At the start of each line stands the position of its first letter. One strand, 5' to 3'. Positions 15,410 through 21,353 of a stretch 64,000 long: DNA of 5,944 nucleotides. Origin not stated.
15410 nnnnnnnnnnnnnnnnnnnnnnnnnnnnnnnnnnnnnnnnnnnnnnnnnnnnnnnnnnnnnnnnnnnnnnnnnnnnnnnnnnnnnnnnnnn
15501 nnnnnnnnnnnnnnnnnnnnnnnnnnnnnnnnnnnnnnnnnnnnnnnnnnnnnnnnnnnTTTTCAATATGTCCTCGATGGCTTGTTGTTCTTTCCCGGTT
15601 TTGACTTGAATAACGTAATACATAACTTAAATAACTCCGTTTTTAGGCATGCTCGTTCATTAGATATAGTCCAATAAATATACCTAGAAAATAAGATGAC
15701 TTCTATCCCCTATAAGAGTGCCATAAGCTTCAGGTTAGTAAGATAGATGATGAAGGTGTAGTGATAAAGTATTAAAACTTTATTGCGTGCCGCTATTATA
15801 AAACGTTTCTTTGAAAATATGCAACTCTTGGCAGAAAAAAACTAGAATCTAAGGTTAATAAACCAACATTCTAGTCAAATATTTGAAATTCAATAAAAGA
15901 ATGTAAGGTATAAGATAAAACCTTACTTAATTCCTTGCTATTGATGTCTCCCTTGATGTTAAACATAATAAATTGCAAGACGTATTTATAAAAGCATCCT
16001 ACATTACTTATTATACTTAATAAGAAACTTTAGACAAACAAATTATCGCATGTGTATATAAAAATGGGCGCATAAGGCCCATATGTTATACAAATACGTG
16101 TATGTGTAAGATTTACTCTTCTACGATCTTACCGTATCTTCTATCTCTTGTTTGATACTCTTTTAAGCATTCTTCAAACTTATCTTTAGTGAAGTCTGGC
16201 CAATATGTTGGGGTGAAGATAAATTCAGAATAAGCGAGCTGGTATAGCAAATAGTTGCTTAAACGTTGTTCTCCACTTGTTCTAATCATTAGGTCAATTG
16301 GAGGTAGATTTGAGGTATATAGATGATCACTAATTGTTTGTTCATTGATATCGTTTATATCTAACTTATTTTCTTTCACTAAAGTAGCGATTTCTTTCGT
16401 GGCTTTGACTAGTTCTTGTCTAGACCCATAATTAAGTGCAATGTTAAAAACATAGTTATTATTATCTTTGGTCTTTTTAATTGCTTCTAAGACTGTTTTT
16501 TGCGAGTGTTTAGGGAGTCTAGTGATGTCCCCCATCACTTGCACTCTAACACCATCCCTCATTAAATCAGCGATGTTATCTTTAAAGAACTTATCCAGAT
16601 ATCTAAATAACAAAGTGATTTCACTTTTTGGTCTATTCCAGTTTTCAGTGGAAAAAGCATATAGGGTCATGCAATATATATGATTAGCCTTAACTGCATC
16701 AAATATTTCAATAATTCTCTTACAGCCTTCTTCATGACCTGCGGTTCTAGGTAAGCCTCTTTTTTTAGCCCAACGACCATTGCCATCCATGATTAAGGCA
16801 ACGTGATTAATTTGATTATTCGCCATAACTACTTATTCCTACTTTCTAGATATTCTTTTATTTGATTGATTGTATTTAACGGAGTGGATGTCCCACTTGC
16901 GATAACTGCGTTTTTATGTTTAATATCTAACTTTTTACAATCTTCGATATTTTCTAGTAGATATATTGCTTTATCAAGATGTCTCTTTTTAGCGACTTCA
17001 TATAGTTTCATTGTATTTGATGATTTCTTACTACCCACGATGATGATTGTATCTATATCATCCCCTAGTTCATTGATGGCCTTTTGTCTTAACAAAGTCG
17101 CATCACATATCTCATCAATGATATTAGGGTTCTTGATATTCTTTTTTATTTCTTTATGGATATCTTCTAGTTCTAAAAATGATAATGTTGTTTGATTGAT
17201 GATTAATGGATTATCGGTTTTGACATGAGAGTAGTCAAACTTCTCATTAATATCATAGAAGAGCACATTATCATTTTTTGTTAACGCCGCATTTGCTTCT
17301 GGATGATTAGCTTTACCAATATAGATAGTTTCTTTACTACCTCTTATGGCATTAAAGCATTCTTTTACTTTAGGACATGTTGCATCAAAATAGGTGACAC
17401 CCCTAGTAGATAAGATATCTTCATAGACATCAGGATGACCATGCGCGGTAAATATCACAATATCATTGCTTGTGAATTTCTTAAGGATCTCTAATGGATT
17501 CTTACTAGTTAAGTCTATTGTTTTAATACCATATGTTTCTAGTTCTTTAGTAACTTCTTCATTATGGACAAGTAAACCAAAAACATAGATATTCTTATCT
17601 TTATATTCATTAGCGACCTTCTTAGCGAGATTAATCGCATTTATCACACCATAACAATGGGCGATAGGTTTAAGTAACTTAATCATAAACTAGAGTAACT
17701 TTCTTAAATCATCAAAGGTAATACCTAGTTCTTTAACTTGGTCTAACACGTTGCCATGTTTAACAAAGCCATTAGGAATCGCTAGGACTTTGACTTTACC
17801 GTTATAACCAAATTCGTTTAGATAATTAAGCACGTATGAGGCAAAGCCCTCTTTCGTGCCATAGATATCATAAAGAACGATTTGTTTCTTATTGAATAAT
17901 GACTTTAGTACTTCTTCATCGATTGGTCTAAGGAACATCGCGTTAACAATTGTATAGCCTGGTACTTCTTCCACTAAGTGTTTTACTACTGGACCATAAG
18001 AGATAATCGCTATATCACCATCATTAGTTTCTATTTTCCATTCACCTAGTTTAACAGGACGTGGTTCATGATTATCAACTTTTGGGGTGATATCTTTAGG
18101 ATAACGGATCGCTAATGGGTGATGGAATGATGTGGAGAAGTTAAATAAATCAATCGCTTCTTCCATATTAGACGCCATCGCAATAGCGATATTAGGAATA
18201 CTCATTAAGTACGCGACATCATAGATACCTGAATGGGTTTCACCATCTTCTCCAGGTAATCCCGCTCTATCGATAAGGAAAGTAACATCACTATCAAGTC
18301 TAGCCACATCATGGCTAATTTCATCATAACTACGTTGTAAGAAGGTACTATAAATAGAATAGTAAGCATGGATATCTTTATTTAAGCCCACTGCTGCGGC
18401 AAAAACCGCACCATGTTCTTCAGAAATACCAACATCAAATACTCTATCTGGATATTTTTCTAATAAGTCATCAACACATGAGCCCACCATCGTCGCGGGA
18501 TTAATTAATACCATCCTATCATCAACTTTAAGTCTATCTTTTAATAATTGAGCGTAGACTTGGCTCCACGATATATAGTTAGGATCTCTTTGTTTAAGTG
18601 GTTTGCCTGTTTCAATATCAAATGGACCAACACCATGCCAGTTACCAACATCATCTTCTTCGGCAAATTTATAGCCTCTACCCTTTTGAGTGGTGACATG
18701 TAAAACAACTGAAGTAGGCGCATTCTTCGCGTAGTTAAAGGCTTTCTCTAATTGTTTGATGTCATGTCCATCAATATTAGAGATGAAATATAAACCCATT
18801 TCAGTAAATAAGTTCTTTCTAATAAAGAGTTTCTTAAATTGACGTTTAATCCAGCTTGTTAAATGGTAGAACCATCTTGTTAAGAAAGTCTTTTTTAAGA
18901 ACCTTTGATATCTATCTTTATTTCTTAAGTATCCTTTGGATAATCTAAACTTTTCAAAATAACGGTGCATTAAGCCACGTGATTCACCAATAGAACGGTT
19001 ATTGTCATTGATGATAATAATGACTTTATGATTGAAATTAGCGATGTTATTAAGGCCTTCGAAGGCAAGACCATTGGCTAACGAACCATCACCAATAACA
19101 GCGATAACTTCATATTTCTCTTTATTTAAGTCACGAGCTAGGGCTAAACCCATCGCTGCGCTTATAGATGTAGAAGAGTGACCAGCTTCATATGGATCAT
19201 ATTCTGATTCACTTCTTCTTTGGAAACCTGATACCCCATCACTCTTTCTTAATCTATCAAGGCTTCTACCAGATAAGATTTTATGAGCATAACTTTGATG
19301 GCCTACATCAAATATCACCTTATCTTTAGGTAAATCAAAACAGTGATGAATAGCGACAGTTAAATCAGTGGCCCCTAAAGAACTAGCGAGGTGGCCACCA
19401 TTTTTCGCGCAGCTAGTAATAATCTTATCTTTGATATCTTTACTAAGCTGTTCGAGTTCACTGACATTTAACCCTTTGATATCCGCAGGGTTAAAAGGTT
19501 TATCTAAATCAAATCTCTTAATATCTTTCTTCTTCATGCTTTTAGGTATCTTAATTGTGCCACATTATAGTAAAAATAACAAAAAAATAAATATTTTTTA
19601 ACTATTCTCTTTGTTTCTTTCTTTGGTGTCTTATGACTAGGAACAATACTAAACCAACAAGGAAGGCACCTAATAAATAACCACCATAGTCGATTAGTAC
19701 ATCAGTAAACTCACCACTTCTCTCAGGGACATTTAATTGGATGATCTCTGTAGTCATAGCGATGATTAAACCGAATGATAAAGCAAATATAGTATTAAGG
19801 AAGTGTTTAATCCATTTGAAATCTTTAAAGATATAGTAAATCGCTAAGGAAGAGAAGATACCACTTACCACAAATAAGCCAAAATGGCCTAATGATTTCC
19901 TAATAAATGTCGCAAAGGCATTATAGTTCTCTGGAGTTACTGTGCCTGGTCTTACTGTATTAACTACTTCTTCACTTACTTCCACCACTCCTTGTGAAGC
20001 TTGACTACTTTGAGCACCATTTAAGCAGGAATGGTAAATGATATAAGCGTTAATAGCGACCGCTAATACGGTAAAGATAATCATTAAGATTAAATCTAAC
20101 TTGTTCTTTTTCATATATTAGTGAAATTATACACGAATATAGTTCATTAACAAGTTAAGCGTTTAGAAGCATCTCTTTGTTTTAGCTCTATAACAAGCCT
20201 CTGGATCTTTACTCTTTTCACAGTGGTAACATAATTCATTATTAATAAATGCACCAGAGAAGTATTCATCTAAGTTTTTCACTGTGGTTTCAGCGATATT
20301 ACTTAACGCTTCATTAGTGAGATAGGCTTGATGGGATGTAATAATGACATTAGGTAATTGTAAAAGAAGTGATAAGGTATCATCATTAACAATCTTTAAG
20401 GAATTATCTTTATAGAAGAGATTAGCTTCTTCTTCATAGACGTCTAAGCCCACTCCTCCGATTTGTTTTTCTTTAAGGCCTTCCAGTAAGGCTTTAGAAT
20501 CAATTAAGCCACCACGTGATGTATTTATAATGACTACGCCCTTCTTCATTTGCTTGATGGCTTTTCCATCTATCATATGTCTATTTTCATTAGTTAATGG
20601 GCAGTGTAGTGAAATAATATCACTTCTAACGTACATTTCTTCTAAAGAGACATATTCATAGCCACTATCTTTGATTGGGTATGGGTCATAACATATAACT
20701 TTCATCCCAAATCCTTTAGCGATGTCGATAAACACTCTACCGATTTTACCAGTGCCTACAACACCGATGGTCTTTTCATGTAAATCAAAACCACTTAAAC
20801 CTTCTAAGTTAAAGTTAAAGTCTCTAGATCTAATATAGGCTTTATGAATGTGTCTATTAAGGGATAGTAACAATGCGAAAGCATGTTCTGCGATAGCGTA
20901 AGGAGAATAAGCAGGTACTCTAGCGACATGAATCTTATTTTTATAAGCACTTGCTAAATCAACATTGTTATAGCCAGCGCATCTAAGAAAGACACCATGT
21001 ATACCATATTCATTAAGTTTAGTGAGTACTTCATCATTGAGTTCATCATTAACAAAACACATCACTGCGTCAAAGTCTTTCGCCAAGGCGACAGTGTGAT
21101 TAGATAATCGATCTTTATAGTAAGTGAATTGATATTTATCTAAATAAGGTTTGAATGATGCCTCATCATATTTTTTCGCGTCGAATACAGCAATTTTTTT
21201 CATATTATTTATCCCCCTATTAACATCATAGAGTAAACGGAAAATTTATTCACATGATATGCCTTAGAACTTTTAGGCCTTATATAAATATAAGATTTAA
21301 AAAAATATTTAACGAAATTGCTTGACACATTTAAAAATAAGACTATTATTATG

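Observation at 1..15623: Glycopolymer locus likely making a 4-amino-4,6-dideoxyhexosamine-primed, LicD-decorated polymer under a NusG-paralog antiterminator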

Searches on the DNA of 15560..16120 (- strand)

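Call 74: build_rna_model(alignment_id=A4)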
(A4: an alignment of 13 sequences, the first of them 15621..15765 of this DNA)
Model R1 built from alignment A4 (13 sequences, 160 columns); structure: RNAalifold consensus.
model positions 146; base pairs 21; branch points 1; effective number of sequences 1.63; information 0.59 bits per position. Calibrated on 0.2 Mb of random sequence (short: E-values are rough).
structure used (alignment columns):
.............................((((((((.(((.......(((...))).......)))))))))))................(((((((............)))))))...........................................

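Call 75: search_with_rna_model(model_id=R1, sources=[window, L002, L004, L005, L007, L009, L010, L011, L012, L013, L014, L015, L016, L026, L027, L028, L029, L030, L031, L032, L033, L034, L022], max_evalue=1)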
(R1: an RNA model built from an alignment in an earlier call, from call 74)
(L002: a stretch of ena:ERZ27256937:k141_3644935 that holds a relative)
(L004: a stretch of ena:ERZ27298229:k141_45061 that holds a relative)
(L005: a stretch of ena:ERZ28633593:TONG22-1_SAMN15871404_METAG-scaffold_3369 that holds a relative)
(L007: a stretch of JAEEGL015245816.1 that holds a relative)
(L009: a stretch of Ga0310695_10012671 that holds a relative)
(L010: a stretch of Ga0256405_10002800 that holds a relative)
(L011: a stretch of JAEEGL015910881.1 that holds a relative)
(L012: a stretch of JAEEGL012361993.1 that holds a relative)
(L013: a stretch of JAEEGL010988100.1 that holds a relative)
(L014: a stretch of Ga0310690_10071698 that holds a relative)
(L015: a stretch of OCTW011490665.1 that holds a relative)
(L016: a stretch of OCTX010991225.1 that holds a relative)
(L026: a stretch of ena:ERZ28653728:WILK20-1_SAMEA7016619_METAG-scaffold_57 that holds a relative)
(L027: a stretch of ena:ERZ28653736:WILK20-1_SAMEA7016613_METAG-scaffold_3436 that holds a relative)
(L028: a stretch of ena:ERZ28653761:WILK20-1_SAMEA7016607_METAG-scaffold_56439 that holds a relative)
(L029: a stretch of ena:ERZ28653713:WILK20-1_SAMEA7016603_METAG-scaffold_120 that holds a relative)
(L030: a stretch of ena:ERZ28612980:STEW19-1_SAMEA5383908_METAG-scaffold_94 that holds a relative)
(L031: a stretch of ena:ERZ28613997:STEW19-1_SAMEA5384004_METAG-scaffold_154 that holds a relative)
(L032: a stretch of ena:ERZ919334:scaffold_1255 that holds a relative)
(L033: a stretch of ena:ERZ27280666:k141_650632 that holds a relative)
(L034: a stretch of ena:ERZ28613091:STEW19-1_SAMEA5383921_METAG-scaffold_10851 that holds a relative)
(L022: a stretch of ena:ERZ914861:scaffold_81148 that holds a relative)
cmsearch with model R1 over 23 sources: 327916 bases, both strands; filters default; matches with E-value up to 1: 21.
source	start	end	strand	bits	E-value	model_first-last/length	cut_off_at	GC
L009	4904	5049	+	178.2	3.1e-38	1-146/146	no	0.35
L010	1418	1563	+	178.2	3.1e-38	1-146/146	no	0.35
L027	4520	4665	+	172.1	8.5e-37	1-146/146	no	0.33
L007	4068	4212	+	170.8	1.7e-36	1-146/146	no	0.32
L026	9858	10003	+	168.8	5e-36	1-146/146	no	0.32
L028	2148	2293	+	168.8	5e-36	1-146/146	no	0.32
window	15621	15766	-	168.5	5.9e-36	1-146/146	no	0.34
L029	9859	10003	+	156.1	4.5e-33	1-146/146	no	0.34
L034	422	565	+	143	5.3e-30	1-146/146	no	0.33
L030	9911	10054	+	142.2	8.3e-30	1-146/146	no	0.34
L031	9042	9185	+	142.2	8.3e-30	1-146/146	no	0.34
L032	1432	1575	+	142.2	8.3e-30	1-146/146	no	0.34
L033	1461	1604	+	142.2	8.3e-30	1-146/146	no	0.34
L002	7234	7374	+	137.2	1.2e-28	1-146/146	no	0.34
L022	222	364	+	127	2.9e-26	1-146/146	no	0.37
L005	4332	4473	+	124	1.4e-25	1-146/146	no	0.35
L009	10357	10490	-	20.5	0.21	1-146/146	no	0.33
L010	6871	7004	-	20.5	0.21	1-146/146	no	0.33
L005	3983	4104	+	18.2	0.72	1-146/146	no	0.27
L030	2661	2804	-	17.8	0.89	1-146/146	no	0.35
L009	2394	2453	-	17.7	0.9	1-146/146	no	0.25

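Call 87: search_rna_families(source=window, start=15560, end=16120, threshold=evalue, max_evalue=10, show_alignments=2)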
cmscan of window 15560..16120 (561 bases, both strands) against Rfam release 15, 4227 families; matches with E-value up to 10: 6.
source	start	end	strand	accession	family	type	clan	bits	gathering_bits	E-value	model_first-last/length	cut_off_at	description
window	15872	15958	+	RF00200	snoZ199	Gene; snRNA; snoRNA; CD-box;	-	20.3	47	0.91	1-84/84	no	Small nucleolar RNA Z199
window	16043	16103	-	RF04217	mir-297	Gene; miRNA;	-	15.5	90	9.4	1-71/71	no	mir-297 microRNA precursor family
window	15849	15926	-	RF03480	mir-1284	Gene; miRNA;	-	15.4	80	9.6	1-92/92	no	mir-1284 microRNA precursor family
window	15973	16012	-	RF01471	rliB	Gene; sRNA;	-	15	40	1.3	1-360/360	no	Listeria sRNA rliB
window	16032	16107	-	RF04176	mir-3149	Gene; miRNA;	-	14.9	100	8.8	1-83/83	no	mir-3149 microRNA precursor family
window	15601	15705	-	RF01471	rliB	Gene; sRNA;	-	13.1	40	3.9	1-360/360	no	Listeria sRNA rliB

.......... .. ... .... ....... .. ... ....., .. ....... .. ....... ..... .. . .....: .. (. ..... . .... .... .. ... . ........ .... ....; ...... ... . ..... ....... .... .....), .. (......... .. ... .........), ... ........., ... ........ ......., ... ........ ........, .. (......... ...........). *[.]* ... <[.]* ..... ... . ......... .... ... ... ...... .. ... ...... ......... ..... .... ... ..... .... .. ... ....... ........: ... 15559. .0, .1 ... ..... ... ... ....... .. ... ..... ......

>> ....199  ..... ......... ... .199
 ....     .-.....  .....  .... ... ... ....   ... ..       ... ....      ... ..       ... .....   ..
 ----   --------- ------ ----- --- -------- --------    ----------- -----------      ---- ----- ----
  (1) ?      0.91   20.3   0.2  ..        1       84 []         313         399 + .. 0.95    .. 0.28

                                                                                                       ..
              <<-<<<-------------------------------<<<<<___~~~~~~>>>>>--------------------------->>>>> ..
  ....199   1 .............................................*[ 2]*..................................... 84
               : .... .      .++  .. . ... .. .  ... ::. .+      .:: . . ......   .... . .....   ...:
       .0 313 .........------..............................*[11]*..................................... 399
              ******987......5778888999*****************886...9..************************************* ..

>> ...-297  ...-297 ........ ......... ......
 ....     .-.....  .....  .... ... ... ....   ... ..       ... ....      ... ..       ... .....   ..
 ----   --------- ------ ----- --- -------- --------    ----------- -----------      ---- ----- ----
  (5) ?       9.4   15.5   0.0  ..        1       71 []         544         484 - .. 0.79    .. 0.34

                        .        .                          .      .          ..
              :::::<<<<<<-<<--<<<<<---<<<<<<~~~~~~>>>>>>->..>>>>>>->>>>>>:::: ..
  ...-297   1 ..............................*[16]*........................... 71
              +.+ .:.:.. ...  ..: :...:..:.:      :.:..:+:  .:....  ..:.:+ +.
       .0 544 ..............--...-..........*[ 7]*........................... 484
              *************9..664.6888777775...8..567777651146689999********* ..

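Call 93: search_with_rna_model(model_id=R1, sources=[window, L002, L005, L007, L009, L023, L024, L026, L027, L029, L030, L034, L035, L036, L037, L038, L039, L040, L041, L042, L020, L018, L019], max_evalue=0.001, make_alignment=true)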
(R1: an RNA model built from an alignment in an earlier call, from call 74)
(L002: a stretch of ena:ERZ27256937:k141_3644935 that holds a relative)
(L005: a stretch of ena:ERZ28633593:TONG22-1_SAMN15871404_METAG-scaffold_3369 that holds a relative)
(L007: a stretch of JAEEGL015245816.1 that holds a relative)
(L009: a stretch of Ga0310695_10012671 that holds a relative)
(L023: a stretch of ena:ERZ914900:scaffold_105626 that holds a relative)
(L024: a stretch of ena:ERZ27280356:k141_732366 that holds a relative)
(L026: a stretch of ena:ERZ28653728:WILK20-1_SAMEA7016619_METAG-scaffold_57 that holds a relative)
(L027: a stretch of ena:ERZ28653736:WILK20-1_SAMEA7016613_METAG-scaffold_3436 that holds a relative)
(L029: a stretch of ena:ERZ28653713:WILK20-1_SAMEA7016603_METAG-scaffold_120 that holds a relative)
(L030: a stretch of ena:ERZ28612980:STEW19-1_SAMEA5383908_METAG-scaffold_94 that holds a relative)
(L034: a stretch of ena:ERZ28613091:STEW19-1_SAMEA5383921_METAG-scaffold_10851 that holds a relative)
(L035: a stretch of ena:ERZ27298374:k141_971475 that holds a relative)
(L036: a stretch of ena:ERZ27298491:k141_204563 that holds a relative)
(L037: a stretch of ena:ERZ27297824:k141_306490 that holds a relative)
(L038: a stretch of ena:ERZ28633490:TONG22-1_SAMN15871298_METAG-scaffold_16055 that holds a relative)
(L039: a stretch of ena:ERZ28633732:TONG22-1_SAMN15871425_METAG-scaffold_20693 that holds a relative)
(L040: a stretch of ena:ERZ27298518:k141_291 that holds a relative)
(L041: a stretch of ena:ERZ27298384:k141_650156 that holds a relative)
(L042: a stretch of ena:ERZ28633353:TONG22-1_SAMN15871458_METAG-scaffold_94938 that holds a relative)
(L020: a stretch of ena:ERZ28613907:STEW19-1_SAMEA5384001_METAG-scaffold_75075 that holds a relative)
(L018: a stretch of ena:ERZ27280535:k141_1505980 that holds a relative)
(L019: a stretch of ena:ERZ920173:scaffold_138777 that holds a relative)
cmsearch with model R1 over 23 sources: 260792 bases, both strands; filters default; matches with E-value up to 0.001: 23.
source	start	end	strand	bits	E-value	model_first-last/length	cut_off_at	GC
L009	4904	5049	+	178.2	2.5e-38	1-146/146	no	0.35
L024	611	755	+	174.4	2e-37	1-146/146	no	0.34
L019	1065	1209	+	173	4.2e-37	1-146/146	no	0.33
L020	407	551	+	172.7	4.9e-37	1-146/146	no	0.34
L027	4520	4665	+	172.1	6.7e-37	1-146/146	no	0.33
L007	4068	4212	+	170.8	1.4e-36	1-146/146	no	0.32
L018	725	870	+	170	2e-36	1-146/146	no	0.33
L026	9858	10003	+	168.8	4e-36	1-146/146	no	0.32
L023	657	801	+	168.6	4.4e-36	1-146/146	no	0.32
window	15621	15766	-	168.5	4.7e-36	1-146/146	no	0.34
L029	9859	10003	+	156.1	3.6e-33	1-146/146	no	0.34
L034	422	565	+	143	4.2e-30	1-146/146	no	0.33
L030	9911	10054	+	142.2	6.6e-30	1-146/146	no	0.34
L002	7234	7374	+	137.2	9.3e-29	1-146/146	no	0.34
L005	4332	4473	+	124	1.1e-25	1-146/146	no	0.35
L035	5897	6042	+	109.8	2.3e-22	1-146/146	no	0.37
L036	1167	1312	+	109.8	2.3e-22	1-146/146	no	0.37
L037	538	675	+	95.1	6.4e-19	1-146/146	no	0.42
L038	577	714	+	95.1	6.5e-19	1-146/146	no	0.43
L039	1663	1800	+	95.1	6.5e-19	1-146/146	no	0.43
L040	299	436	+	95.1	6.5e-19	1-146/146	no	0.43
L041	699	836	+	95.1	6.5e-19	1-146/146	no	0.43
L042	403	540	+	95.1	6.5e-19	1-146/146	no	0.43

Alignment A5: 23 matches aligned to the model, 150 columns, each read 5' to 3' on its own strand. Consensus structure (alignment columns), stored with it:
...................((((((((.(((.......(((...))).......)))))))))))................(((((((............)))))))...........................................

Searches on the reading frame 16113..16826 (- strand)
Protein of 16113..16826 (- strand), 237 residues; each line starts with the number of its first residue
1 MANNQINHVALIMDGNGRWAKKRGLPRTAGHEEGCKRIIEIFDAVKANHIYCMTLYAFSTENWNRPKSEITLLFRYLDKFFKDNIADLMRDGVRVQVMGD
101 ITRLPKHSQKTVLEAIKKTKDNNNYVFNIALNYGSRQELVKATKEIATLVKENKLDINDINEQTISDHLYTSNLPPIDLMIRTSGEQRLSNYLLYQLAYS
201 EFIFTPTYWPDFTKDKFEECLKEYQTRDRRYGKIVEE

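Call 9: search_protein_families(library=pfam, proteins=[window:16113-16826:-], max_evalue=0.01)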
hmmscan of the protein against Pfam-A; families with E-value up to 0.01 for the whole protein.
window:16113-16826:- (237 aa): 1 family
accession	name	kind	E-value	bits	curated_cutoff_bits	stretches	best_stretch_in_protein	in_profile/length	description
PF01255.24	Prenyltransf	-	5.8e-83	278.2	27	1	12-232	1-219/219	Putative undecaprenyl diphosphate synthase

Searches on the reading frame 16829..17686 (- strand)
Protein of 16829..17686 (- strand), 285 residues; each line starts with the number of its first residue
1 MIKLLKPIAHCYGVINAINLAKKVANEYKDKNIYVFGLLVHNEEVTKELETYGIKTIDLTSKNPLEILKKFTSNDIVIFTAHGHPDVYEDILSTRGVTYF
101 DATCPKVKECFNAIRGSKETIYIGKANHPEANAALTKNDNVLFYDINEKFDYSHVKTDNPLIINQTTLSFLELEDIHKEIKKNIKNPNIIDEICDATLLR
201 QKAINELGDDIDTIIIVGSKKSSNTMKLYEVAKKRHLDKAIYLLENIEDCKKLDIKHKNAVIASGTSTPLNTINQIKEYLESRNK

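Call 9: search_protein_families(library=pfam, proteins=[window:16829-17686:-], max_evalue=0.01)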
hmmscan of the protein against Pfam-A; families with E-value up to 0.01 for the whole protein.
window:16829-17686:- (285 aa): 2 families
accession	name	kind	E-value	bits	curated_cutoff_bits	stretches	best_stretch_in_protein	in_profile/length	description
PF02401.23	LYTB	-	7.4e-61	206.2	24.5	1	2-281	1-267/267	LytB protein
PF13460.12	NAD_binding_10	-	0.00077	19.8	27.2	0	21-90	7-74/184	NAD(P)H-binding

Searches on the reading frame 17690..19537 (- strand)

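Call 9: search_protein_families(library=pfam, proteins=[window:17690-19537:-], max_evalue=0.01)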
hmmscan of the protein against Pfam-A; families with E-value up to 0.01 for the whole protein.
window:17690-19537:- (615 aa): 5 families
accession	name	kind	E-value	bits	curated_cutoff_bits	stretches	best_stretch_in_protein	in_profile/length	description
PF13292.11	DXP_synthase_N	-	1.5e-95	320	21.2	1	15-283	5-274/274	1-deoxy-D-xylulose-5-phosphate synthase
PF02779.29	Transket_pyr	-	1.3e-27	96.9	27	1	322-484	3-172/174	Transketolase, pyrimidine binding domain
PF02780.25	Transketolase_C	-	1.6e-08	35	25.9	1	498-609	1-122/124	Transketolase, C-terminal domain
PF02775.26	TPP_enzyme_C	-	2.9e-07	30.8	21.9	1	119-195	28-97/151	Thiamine pyrophosphate enzyme, C-terminal TPP binding domain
PF00676.26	E1_dh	-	3.9e-06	26.5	22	1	120-183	102-165/300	Dehydrogenase E1 component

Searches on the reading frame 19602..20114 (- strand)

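Call 9: search_protein_families(library=pfam, proteins=[window:19602-20114:-], max_evalue=0.01)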
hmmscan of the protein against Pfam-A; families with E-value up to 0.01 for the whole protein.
window:19602-20114:- (170 aa): 2 families
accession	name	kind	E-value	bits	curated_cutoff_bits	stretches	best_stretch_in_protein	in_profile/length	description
PF04892.17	VanZ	-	9.7e-12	46.1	30.1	1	14-155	1-124/126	VanZ like family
PF14808.11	TMEM164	-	0.00055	19.9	25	1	59-161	111-216/217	TMEM164 family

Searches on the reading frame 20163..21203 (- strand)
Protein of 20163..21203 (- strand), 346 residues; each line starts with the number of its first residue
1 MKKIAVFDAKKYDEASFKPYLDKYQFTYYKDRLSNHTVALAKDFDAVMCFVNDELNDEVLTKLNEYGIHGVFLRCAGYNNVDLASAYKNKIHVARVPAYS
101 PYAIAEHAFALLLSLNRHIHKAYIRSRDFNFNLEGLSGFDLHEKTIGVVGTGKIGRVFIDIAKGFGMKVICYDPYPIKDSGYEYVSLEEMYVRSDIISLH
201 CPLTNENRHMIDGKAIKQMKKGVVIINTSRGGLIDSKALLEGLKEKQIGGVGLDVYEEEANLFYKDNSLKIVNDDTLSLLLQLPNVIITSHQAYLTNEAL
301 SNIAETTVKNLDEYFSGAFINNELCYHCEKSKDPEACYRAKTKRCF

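Call 9: search_protein_families(library=pfam, proteins=[window:20163-21203:-], max_evalue=0.01)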
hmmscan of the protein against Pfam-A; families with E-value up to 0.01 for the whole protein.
window:20163-21203:- (346 aa): 5 families
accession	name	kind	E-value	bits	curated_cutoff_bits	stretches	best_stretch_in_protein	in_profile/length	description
PF02826.25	2-Hacid_dh_C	-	1.5e-54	184.5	25.1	1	109-293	1-178/178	D-isomer specific 2-hydroxyacid dehydrogenase, NAD binding domain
PF00389.36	2-Hacid_dh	-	8.8e-28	97.1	24.6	1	5-322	2-131/134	D-isomer specific 2-hydroxyacid dehydrogenase, catalytic domain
PF22660.2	RS_preATP-grasp-like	-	0.00015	22.5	27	1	144-176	2-34/98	Ribonucleotide synthetase preATP-grasp domain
PF03446.21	NAD_binding_2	-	0.00093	19.7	21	1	145-252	1-116/161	NAD binding domain of 6-phosphogluconate dehydrogenase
PF00670.27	AdoHcyase_NAD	-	0.0049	17.4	27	0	143-229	23-110/162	S-adenosyl-L-homocysteine hydrolase, NAD binding domain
